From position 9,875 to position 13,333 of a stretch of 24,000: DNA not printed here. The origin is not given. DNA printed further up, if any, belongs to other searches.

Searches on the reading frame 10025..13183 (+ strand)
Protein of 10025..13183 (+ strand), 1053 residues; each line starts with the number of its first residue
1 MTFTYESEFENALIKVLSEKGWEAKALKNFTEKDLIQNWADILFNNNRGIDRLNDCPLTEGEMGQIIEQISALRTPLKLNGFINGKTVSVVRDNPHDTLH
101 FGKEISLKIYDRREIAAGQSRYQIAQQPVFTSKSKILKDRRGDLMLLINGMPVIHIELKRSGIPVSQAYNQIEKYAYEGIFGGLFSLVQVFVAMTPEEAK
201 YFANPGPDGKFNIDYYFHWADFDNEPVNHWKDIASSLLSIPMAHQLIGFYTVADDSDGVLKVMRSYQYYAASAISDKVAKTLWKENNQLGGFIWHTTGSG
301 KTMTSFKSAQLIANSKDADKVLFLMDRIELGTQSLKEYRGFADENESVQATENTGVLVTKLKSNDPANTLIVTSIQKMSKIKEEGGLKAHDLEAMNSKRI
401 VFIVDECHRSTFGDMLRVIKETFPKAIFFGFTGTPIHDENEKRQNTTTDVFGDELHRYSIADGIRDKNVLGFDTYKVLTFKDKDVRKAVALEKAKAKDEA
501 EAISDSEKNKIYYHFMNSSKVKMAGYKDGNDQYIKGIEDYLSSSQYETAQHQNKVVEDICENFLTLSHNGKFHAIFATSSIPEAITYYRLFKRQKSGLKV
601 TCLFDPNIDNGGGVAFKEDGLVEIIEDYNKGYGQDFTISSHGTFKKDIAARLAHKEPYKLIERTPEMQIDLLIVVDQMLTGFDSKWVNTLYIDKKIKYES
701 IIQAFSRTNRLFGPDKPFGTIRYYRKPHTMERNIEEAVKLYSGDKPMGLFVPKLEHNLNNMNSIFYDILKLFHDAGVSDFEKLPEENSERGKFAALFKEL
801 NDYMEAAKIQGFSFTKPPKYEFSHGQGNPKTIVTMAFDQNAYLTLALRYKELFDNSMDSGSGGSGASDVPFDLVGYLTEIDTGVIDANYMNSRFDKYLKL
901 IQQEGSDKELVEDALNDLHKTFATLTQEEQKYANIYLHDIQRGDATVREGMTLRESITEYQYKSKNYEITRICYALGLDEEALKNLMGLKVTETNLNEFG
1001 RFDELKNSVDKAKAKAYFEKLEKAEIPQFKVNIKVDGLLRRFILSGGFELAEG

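Call 7: search_protein_families(library=pfam, proteins=[window:10025-13183:+], max_evalue=0.01)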
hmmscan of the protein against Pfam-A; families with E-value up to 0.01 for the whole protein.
window:10025-13183:+ (1053 aa): 6 families
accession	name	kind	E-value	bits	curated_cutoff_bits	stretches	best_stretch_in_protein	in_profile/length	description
PF18766.7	SWI2_SNF2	-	6.4e-52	176.8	26.7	1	266-490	1-200/221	SWI2/SNF2 ATPase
PF22679.2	T1R_D3-like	-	4.4e-47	160.8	27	1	571-726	2-158/158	Type I restriction enzyme subunit R domain 3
PF04851.21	ResIII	-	1.4e-33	116.6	22.5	1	262-436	3-163/164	Type III restriction enzyme, res subunit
PF12008.13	EcoR124_C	-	1.1e-30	107.5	23.1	1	749-1042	1-260/260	Type I restriction and modification enzyme - subunit R C terminal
PF04313.20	HSDR_N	-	6.7e-16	59.2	25.1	1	7-208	5-196/198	Type I restriction enzyme R protein N terminus (HSDR_N)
PF00270.35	DEAD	-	1.4e-05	25.3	26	1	295-436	21-161/167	DEAD/DEAH box helicase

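Call 8: search_protein_families(library=padloc, proteins=[window:10025-13183:+], max_evalue=0.01)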
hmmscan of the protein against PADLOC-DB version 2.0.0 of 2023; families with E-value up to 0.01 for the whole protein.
window:10025-13183:+ (1053 aa): 13 families
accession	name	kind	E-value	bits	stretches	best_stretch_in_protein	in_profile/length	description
PDLC03048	REase_I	-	2.7e-153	510.4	2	2-508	2-484/976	Type I restriction enzyme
PDLC03045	REase_I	-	1.5e-109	365.4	2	6-475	3-470/995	Type I restriction enzyme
PDLC03046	REase_I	-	3.3e-91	304.7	2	6-500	5-518/1025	Type I restriction enzyme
PDLC03044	REase_I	-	3e-46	155.9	1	138-744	131-703/1034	Type I restriction enzyme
PDLC03040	REase_I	-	2e-36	123.2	2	5-470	6-480/1029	Type I restriction enzyme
PDLC03041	REase_I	-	2.1e-27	93.5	1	234-725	284-731/1099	Type I restriction enzyme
PDLC03043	REase_I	-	1.8e-22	77.9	1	5-285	32-295/313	Type I restriction enzyme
PDLC02707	PbeA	-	3.4e-13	47.1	1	279-470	260-448/672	PbeA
PDLC02704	PbeA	-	2.8e-12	44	1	282-475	265-458/682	PbeA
PDLC03049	REase_I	-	2.8e-12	43.5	1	263-505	165-386/807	Type I restriction enzyme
PDLC02703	PbeA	-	3.7e-06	23.8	1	293-556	266-526/626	PbeA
PDLC03042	REase_I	-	0.00065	15.2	1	266-411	445-580/1170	Type I restriction enzyme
PDLC03659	mREase_IV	-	0.0019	14.1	1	295-438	246-374/945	Type IV methyl-directed restriction enzyme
